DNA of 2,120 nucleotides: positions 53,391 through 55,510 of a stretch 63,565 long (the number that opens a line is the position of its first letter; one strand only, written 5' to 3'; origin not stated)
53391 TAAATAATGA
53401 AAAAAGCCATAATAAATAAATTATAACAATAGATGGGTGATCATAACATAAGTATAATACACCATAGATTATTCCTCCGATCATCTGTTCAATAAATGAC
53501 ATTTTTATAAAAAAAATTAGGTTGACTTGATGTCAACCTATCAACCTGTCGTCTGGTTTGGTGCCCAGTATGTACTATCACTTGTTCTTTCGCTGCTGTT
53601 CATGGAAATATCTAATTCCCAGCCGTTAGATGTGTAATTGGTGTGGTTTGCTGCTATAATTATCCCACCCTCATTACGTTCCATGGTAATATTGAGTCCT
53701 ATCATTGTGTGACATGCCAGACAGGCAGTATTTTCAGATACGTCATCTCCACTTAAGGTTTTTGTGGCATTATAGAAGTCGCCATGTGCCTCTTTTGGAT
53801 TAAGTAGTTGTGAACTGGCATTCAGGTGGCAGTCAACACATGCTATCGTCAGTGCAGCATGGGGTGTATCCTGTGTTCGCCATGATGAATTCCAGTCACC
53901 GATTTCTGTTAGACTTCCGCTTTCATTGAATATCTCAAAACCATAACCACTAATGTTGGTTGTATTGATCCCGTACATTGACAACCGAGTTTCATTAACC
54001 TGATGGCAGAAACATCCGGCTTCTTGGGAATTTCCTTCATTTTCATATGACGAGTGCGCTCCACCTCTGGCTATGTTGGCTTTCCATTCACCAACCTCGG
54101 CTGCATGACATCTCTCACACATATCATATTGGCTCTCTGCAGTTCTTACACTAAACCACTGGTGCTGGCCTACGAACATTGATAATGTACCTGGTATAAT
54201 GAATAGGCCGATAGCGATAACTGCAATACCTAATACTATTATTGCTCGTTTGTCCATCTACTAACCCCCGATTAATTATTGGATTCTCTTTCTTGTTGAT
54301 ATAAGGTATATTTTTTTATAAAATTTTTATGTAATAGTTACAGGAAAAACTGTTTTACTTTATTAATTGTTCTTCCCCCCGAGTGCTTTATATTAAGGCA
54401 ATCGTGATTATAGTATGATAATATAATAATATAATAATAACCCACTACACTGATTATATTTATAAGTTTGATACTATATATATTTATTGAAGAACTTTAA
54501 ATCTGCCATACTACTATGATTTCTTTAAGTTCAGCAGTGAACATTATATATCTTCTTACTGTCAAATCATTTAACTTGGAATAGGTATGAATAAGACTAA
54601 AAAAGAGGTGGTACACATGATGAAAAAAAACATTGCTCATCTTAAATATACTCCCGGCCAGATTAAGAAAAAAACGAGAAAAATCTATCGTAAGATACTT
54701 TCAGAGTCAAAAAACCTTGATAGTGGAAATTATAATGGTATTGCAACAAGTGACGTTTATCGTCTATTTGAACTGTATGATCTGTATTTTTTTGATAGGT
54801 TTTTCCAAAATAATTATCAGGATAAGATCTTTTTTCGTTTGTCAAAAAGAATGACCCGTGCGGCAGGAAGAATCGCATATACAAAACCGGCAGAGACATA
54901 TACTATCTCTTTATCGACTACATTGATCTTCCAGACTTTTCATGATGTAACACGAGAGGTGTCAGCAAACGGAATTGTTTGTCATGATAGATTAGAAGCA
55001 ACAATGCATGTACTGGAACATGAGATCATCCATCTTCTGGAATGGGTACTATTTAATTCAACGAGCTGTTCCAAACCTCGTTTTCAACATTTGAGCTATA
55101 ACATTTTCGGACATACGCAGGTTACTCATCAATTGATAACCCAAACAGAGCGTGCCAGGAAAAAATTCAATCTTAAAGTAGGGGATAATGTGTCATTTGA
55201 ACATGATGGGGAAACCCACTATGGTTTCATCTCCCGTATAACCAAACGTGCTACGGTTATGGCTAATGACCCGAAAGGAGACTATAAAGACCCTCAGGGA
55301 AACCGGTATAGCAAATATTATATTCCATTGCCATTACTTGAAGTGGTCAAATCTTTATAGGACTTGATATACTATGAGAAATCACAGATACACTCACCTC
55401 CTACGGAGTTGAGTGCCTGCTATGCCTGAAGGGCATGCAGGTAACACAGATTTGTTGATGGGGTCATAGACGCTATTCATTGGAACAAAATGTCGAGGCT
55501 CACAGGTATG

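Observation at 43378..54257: Translationally coupled five-gene operon for a ~37-heme, S-layer-domain cytochrome: a self-contained extracellular electron transfer module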

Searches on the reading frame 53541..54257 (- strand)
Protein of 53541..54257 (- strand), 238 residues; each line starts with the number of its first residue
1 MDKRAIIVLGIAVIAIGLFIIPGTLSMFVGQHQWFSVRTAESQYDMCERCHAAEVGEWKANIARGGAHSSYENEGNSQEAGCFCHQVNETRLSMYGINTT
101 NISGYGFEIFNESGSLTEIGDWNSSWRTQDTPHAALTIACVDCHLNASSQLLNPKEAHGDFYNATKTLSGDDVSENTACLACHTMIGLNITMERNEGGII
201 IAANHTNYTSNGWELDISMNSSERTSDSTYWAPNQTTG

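Call 4: search_protein_families(library=pfam, proteins=[window:53541-54257:-], max_evalue=0.1)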
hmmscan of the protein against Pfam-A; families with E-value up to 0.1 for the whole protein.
window:53541-54257:- (238 aa): 6 families
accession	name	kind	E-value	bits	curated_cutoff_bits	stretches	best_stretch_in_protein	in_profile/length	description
PF22113.1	Mtrc-MtrF_II-IV_dom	-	6.9e-05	22.9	30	1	45-204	7-149/176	Outer membrane cytochrome MtrC/MtrF-like, domains II/IV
PF02335.20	Cytochrom_C552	-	0.0012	18.3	24.1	1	88-194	33-143/438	Cytochrome c552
PF14522.11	Cytochrome_C7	-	0.0015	18.8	24.8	1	133-184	8-49/67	Cytochrome c7 and related cytochrome c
PF23392.1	DUF7101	-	0.01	16.3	27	1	135-188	31-82/96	Domain of unknown function (DUF7101)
PF13435.11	Cytochrome_C554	-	0.014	16.7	20.8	0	47-75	2-30/84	Cytochrome c554 and c-prime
PF22678.1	Cytochrom_c_NrfB-like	-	0.056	14.4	27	0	140-185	1-42/89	Cytochrome c-type protein NrfB-like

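Call 5: search_protein_families(library=ncbifam, proteins=[window:53541-54257:-], max_evalue=0.1)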
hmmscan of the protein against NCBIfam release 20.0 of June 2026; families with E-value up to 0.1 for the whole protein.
window:53541-54257:- (238 aa): 3 families
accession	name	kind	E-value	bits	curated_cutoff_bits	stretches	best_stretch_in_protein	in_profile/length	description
NF008659.0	PRK11659.1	equivalog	1.6e-05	24.7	184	1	125-185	63-119/188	cytochrome c nitrite reductase pentaheme subunit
NF041198.1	UshA_like_PCGU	equivalog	0.0009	17.9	275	1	133-187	404-453/519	UshA-like (seleno)protein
TIGR03146.1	cyt_nit_nrfB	equivalog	0.0016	18.7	166.6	1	124-184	27-92/145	cytochrome c nitrite reductase pentaheme subunit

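Call 37: search_solved_structures(query=A1, max_evalue=10, show_alignments=3)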
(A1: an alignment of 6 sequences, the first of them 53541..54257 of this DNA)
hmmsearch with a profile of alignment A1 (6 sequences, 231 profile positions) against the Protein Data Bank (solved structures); distinct sequences matched with E-value up to 10: 11.
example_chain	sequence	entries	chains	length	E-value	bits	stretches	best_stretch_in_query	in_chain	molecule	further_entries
8e5g_A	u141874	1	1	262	2.3e-19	72.9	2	1-82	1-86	c-type cytochrome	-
3ubr_A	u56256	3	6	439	0.021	17.4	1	117-178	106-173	Cytochrome c-552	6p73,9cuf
2ozy_A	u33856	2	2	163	0.036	16.6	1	129-179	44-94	Cytochrome c-type protein nrfB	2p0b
8bcx_A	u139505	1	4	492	0.054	16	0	130-189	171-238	Nitrite reductase (cytochrome; ammonia-forming)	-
1ehj_A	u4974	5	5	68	0.082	15.4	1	133-178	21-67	CYTOCHROME C7 | CYTOCHROME C551.5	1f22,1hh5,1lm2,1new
1kwj_A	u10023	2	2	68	0.15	14.6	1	133-178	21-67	cytochrome c7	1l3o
1oah_A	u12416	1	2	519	0.19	14.3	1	127-178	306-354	CYTOCHROME C NITRITE REDUCTASE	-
2j7a_A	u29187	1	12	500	0.56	12.7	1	128-178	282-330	CYTOCHROME C NITRITE REDUCTASE NRFA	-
2vr0_A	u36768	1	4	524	0.63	12.6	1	128-178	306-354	CYTOCHROME C NITRITE REDUCTASE, CATALYTIC SUBUNIT NFRA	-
4e72_A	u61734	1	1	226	1.8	11.1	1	115-146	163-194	uncharacterized protein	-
5ze8_A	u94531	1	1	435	6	9.3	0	46-180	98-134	cytochrome c552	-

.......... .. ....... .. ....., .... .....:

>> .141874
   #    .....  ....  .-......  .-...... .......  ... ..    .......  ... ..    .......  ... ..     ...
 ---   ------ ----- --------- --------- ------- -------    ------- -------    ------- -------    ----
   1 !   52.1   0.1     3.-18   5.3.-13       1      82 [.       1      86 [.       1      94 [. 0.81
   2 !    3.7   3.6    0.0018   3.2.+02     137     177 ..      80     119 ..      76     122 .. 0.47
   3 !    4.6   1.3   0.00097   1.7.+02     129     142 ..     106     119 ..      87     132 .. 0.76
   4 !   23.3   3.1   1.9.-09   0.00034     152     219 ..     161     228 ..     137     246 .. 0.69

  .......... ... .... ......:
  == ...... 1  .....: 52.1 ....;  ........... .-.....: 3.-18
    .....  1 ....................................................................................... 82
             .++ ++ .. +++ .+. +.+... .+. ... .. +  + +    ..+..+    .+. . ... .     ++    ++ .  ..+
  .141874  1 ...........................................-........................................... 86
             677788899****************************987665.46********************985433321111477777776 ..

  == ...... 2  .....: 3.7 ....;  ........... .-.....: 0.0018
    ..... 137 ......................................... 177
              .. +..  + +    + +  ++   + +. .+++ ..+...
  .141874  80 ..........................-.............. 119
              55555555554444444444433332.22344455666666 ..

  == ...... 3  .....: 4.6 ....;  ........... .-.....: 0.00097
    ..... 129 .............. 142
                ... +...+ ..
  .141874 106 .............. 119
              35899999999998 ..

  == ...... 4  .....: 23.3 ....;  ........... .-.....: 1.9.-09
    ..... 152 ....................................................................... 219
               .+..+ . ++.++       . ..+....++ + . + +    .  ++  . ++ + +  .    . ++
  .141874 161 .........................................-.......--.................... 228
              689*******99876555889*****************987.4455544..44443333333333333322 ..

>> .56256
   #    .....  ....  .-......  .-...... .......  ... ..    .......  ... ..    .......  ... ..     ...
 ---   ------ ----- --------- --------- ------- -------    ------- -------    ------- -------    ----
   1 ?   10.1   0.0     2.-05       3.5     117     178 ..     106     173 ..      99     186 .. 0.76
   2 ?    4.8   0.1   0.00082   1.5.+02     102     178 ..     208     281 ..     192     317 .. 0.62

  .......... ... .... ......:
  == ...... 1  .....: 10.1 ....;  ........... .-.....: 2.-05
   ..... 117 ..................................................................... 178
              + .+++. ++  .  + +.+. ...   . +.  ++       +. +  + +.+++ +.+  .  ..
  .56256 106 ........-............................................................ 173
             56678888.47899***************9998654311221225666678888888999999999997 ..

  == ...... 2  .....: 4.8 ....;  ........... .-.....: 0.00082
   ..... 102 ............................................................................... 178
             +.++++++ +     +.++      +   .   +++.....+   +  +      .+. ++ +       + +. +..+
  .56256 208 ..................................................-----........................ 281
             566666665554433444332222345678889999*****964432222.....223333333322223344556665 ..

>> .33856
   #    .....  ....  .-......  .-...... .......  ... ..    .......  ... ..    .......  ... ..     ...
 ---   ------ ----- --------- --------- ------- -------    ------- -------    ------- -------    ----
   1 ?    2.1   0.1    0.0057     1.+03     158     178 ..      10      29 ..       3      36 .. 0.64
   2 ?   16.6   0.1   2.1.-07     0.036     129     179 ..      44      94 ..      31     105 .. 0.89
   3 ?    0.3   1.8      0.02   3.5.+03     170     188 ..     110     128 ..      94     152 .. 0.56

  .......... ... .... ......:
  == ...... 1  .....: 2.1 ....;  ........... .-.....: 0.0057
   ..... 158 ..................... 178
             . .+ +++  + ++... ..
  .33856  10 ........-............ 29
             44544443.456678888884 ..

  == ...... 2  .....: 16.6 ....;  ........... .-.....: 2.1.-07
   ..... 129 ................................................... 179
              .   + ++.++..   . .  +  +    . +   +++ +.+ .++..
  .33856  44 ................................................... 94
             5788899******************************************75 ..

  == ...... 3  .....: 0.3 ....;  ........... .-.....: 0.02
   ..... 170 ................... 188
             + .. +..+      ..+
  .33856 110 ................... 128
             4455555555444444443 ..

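Call 59: find_homologous_proteins(query=window:53541-54257:-, max_evalue=0.001)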
Query window:53541-54257:- (238 aa): 91 proteins with E <= 0.001 among 230 candidates.
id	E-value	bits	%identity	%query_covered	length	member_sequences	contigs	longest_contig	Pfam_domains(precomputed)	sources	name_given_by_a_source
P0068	2.2e-143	494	90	99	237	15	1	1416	PF22113.2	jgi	jgi:hypothetical protein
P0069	9.2e-142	488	89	99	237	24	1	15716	-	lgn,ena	-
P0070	5.0e-113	394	71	100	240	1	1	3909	-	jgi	jgi:hypothetical protein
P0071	5.3e-112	391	72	100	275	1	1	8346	-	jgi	-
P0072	2.1e-109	382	71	100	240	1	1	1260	-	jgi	jgi:hypothetical protein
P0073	1.7e-92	327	62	99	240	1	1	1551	PF22113.2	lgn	-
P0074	2.8e-88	313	60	100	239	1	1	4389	-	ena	-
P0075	8.9e-88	312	60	99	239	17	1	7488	-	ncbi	-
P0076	1.3e-87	311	58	99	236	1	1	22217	PF22113.2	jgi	-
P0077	3.1e-87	310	57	100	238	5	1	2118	PF22113.2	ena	-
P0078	1.4e-84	301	58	100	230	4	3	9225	-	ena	-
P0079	4.7e-83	296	57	100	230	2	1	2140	-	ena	-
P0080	1.2e-82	295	56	99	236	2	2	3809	-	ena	-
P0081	1.7e-82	294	57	99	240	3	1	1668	PF22113.2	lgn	-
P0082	2.0e-82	294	56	100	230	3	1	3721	PF22113.2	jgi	jgi:hypothetical protein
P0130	2.8e-72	261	52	98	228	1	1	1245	PF03264.20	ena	-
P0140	2.0e-62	229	49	93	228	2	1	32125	-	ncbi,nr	ncbi:MAG: hypothetical protein C5S52_02690 [ANME-2 cluster archaeon]|nr:hypothetical protein [ANME-2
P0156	7.4e-52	194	46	96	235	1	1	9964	PF14522.12,PF22113.2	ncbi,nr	ncbi:MAG: hypothetical protein MIO93_09850 [ANME-2 cluster archaeon]|nr:hypothetical protein [ANME-2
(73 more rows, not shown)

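Call 67: predict_structure(alignment_id=A6)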
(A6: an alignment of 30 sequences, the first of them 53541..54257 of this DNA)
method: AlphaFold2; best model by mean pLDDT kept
length: 238 residues; sequences in the alignment: 30
mean_pLDDT: 52.2   pTM: 0.38
mean pLDDT of the five models: 52.2, 50.6, 50.0, 46.6, 44.6
residues with pLDDT >= 90: 11; 70-90: 18; 50-70: 107; < 50: 102
segments of 3 or more residues with pLDDT < 50: 28-39, 66-68, 80-82, 84-87, 104-147, 182-199, 225-238
pLDDT, mean of each block of 10 residues (from residue 1): 89 90 57 39 55 57 54 55 49 56 41 35 33 26 44 60 71 59 37 37 58 62 50 38
secondary structure, 60 per line:
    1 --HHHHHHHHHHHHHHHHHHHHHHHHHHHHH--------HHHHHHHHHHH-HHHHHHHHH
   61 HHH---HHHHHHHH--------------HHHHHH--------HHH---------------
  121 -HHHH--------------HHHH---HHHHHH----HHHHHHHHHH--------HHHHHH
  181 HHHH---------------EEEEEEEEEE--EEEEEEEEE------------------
elements in order: H3-31 H40-50 H52-63 H67-74 H89-94 H122-125 H140-143 H147-152 H157-166 H175-184 E200-209 E212-220

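Call 71: search_solved_structures(query=window:53541-54257:-, max_evalue=0.01, show_alignments=1)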
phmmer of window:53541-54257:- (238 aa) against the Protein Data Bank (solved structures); distinct sequences matched with E-value up to 0.01: 1.
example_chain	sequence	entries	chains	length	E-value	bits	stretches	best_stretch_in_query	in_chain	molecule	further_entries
8e5g_A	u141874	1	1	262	6.6e-12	48.5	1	7-71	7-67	c-type cytochrome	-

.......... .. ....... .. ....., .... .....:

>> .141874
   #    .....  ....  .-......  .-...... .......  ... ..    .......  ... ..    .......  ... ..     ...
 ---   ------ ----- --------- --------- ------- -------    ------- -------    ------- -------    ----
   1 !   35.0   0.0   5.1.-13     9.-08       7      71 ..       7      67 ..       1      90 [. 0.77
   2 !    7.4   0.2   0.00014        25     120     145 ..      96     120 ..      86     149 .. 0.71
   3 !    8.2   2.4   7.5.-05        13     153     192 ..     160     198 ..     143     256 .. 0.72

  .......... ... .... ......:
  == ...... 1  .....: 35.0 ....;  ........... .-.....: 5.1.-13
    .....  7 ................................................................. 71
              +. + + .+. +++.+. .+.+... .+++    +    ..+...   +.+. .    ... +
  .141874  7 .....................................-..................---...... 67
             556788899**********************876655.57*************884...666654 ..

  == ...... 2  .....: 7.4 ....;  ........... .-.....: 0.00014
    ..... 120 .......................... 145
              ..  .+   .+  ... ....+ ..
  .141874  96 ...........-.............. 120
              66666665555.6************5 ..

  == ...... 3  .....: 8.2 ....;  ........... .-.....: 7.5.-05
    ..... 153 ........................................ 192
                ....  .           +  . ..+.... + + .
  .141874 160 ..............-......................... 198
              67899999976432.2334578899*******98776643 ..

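Call 73: fold_search(model_id=the predicted structure, library=pdb)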
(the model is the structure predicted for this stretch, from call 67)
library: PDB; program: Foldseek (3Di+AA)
matches with E <= 10: 6; with E <= 0.001: 0
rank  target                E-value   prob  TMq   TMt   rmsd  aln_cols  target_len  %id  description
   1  2mq6_MODEL_1_A        2.8e+00  0.04  0.10  0.16  13.5        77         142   10  Solution structure of Y125F mutant of eRF1 N-domain (released 2015-06-17)
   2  9fs5_A                6.8e+00  0.01  0.09  0.09  31.7        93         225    9  Cryo-EM structure of the decameric TraT surface exclusion lipoprotein from Escherichia coli (F plasmid) (released 2024-12-11)
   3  9e2v_A                8.7e+00  0.01  0.10  0.10  29.9       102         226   13  Cryo-EM map of homodecameric TraT (released 2025-04-16)
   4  7bmh_A                9.2e+00  0.01  0.09  0.09  19.1        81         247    9  Crystal structure of a light-driven proton pump LR (Mac) from Leptosphaeria maculans (released 2021-07-07)
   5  9n2f_A                9.7e+00  0.02  0.13  0.06   9.6        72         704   11  Cryo-EM structure of F. johnsoniae BamAD (released 2025-07-16)
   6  9cac_B                9.7e+00  0.01  0.08  0.12   6.4        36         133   14  Cryo-EM structure of the RuvBL lobe of the native human TIP60 complex (composite structure) (released 2025-06-18)

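Call 87: find_encoding_contigs(protein=P0140, flank=9000, max_places=2)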
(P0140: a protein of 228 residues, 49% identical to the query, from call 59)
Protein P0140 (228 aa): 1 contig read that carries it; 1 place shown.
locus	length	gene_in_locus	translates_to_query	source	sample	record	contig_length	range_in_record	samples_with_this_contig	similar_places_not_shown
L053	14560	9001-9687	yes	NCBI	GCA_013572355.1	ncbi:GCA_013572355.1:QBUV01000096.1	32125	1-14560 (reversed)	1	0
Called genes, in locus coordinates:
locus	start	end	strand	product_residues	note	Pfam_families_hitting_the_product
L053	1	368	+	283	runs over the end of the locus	PF00582:Usp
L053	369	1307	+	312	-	PF00582:Usp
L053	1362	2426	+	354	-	PF01594:AI-2E_transport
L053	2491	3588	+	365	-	-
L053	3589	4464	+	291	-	PF00004:AAA (faint), PF07726:AAA_3 (weak), PF07728:AAA_5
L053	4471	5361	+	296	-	-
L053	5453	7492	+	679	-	PF13620:CarboxypepD_reg (weak)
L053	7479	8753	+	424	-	PF01964:ThiC_Rad_SAM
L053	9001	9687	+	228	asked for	-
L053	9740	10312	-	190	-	PF07752:S-layer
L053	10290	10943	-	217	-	PF02570:CbiC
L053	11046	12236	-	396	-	PF13191:AAA_16, PF01637:ATPase_2 (weak), PF12775:AAA_7 (faint), PF13401:AAA_22, PF22703:Cdc6_lid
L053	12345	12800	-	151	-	PF00327:Ribosomal_L30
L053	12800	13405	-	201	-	PF00333:Ribosomal_S5, PF03719:Ribosomal_S5_C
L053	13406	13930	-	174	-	PF17144:Ribosomal_L5e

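Call 88: find_encoding_contigs(protein=P0156, flank=9000, max_places=2)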
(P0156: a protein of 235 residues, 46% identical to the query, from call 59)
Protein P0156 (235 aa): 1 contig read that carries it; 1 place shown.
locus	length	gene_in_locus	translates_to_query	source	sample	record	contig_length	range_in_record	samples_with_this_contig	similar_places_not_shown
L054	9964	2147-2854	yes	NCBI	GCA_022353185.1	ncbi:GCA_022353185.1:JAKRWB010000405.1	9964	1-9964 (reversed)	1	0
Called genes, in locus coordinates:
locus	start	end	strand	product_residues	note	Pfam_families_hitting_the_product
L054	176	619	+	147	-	-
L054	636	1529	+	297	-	-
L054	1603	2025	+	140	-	-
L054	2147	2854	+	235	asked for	PF14522:Cytochrome_C7 (faint), PF22113:Mtrc-MtrF_II-IV_dom (weak)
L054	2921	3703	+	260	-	PF10502:Peptidase_S26 (weak)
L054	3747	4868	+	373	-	-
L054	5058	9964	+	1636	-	PF20773:InhA-like_MAM, PF14522:Cytochrome_C7 (faint), PF14537:Cytochrom_c3_2 (faint), PF07752:S-layer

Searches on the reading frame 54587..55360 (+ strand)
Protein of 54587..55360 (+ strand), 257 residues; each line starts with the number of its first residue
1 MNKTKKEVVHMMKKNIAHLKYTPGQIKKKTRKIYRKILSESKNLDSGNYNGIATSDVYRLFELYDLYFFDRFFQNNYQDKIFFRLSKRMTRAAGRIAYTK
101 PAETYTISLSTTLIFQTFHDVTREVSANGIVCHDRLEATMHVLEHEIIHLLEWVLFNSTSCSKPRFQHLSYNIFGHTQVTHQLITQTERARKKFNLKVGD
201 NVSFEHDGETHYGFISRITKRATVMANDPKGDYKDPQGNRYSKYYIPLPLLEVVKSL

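Call 33: search_protein_families(library=pfam, max_evalue=0.001, proteins=[window:54587-55360:+])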
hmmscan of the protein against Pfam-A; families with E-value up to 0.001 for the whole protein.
window:54587-55360:+ (257 aa): 1 family
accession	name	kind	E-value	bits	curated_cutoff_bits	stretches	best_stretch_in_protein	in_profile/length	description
PF10263.15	SprT-like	-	3.8e-08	33.6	25.6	1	58-173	2-95/108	SprT-like family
